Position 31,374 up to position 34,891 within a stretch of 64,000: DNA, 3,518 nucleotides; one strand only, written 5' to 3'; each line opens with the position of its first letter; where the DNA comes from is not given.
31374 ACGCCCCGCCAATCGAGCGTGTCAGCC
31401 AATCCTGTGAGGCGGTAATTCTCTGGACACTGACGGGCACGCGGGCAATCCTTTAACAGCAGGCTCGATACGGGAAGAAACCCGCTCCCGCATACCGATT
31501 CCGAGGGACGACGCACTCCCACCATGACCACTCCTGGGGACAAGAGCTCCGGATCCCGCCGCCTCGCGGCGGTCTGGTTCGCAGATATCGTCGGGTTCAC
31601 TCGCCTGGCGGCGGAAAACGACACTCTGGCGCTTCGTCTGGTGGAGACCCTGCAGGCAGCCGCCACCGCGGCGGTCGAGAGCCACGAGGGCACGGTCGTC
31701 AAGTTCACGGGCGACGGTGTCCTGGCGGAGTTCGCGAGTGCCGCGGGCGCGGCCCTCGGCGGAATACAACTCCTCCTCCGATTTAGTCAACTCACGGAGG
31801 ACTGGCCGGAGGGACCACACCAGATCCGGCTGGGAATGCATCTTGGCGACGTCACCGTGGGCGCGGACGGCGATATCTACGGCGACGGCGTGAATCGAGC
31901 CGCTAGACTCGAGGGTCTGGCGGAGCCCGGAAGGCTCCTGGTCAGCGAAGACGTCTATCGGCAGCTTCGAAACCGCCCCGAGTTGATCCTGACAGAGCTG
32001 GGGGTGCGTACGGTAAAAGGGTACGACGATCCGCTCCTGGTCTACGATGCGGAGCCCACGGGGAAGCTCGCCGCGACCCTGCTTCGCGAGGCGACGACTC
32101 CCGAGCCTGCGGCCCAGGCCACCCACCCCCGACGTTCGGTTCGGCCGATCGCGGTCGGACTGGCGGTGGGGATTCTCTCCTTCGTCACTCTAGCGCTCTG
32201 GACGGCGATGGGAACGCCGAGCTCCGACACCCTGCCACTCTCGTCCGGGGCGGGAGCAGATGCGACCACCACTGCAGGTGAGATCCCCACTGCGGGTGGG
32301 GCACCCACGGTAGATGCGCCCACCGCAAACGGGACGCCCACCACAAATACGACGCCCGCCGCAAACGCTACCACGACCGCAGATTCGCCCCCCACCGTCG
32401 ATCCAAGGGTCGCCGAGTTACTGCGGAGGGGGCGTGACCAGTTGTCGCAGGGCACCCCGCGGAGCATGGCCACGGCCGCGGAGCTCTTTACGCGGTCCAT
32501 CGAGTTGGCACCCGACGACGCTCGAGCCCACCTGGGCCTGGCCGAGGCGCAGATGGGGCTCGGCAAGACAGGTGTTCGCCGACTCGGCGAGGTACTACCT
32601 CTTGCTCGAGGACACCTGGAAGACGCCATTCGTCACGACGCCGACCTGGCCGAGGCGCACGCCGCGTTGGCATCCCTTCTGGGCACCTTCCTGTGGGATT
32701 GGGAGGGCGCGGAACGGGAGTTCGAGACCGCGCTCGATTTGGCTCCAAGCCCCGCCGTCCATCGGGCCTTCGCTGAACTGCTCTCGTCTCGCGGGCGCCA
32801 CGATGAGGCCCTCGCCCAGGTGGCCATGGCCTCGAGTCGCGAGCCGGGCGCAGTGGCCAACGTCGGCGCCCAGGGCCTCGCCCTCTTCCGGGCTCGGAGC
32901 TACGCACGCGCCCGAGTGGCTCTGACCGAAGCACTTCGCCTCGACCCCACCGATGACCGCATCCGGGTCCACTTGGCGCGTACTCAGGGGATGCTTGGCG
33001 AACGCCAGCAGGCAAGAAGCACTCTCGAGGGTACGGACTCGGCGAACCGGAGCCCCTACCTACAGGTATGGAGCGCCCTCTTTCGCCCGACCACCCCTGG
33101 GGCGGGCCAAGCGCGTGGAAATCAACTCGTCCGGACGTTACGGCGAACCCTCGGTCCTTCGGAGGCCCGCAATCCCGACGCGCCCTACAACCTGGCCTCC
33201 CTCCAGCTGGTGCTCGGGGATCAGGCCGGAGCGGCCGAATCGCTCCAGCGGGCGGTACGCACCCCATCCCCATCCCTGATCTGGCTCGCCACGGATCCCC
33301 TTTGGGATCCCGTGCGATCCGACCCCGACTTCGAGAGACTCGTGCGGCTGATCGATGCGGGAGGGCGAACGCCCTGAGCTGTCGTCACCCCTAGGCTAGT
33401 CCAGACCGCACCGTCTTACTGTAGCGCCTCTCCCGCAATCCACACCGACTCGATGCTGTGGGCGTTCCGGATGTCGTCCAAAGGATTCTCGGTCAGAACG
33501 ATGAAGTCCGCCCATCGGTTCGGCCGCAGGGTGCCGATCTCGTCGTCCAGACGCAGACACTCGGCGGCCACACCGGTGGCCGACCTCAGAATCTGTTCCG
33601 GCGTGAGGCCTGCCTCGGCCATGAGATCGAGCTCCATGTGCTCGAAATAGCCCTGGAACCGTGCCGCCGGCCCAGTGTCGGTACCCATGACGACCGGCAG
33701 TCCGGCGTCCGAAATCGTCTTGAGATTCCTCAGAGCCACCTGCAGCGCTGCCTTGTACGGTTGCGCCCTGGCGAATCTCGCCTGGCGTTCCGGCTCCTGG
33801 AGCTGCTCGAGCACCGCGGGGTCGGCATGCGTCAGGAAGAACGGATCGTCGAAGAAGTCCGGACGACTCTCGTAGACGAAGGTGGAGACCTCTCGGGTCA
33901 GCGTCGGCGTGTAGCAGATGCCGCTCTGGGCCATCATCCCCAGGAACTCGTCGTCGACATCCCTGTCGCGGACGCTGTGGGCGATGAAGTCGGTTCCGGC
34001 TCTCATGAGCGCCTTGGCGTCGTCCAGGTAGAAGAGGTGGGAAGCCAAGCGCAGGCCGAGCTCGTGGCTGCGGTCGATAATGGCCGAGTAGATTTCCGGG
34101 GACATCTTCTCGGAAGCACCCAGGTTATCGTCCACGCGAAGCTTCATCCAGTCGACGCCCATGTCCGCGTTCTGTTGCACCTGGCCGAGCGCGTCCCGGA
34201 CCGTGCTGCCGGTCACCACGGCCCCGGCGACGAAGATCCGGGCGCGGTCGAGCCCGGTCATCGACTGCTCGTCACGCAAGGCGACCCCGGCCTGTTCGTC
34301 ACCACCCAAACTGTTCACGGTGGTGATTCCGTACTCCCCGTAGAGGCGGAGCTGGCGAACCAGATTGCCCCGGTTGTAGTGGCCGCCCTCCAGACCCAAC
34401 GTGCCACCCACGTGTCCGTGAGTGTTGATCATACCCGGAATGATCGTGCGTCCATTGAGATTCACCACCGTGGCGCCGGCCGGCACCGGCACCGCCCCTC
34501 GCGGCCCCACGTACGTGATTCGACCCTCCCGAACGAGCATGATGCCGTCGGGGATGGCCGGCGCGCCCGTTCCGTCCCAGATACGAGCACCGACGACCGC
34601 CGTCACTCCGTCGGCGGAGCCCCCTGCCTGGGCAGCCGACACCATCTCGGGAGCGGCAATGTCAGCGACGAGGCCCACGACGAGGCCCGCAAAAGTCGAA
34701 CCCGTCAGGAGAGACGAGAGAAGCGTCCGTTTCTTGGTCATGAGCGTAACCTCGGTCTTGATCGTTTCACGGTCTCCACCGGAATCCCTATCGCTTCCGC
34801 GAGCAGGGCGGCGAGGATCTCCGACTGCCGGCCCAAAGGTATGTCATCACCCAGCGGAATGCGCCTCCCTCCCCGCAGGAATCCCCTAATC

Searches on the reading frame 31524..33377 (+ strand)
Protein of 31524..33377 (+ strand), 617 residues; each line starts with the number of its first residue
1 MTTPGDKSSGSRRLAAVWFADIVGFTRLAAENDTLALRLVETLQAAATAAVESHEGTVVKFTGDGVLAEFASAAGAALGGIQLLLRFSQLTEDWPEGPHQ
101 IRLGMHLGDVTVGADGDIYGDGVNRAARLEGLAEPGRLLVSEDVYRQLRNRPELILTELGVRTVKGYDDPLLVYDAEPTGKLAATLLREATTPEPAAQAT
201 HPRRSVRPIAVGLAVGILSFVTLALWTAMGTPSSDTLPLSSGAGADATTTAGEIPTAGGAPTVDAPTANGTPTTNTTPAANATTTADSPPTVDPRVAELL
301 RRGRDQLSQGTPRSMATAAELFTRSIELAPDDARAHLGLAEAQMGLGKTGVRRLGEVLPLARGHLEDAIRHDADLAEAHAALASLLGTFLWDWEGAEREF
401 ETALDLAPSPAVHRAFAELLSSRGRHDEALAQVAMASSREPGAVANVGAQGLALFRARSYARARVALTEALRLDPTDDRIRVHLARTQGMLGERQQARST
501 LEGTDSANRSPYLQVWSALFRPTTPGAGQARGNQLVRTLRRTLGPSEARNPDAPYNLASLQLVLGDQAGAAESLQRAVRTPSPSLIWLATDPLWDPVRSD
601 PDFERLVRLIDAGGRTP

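Call 50: search_protein_families(library=pfam, proteins=[window:31524-33377:+], max_evalue=0.001)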
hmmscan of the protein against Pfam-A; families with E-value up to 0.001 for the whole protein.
window:31524-33377:+ (617 aa): 9 families
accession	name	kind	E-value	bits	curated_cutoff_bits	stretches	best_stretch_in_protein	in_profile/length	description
PF14559.12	TPR_19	-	9e-18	64.8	25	3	454-512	1-60/68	Tetratricopeptide repeat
PF00211.25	Guanylate_cyc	-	4.9e-14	52.8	21.9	1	16-167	10-173/183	Adenylate and Guanylate cyclase catalytic domain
PF13432.12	TPR_16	-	3.3e-10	40.6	32.7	0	316-347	14-45/65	Tetratricopeptide repeat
PF13431.12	TPR_17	-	1.5e-09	37.8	24.4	0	321-348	1-28/34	Tetratricopeptide repeat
PF13428.12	TPR_14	-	1.1e-08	35.4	23.5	0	451-486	8-43/44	Tetratricopeptide repeat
PF07719.23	TPR_2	-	1.2e-08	34.8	27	0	450-477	7-34/34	Tetratricopeptide repeat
PF13414.12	TPR_11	-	1.5e-08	34.7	26.8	0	318-347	13-42/42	TPR repeat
PF00515.34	TPR_1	-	1.7e-06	28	27.8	0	451-477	8-34/34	Tetratricopeptide repeat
PF23914.1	TPR_CcmH_CycH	-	1.2e-05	25.7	42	0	313-353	64-104/158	Cytochrome c-type biogenesis protein H TPR domain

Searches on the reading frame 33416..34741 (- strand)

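Call 50: search_protein_families(library=pfam, proteins=[window:33416-34741:-], max_evalue=0.001)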
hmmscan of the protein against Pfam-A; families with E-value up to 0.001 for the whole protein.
window:33416-34741:- (441 aa): 2 families
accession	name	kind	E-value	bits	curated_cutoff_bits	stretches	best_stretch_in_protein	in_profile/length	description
PF01979.26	Amidohydro_1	-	2.7e-17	63.5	25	1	99-439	1-344/345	Amidohydrolase family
PF07969.17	Amidohydro_3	-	3.4e-16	60.2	29.7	1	122-438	156-469/472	Amidohydrolase family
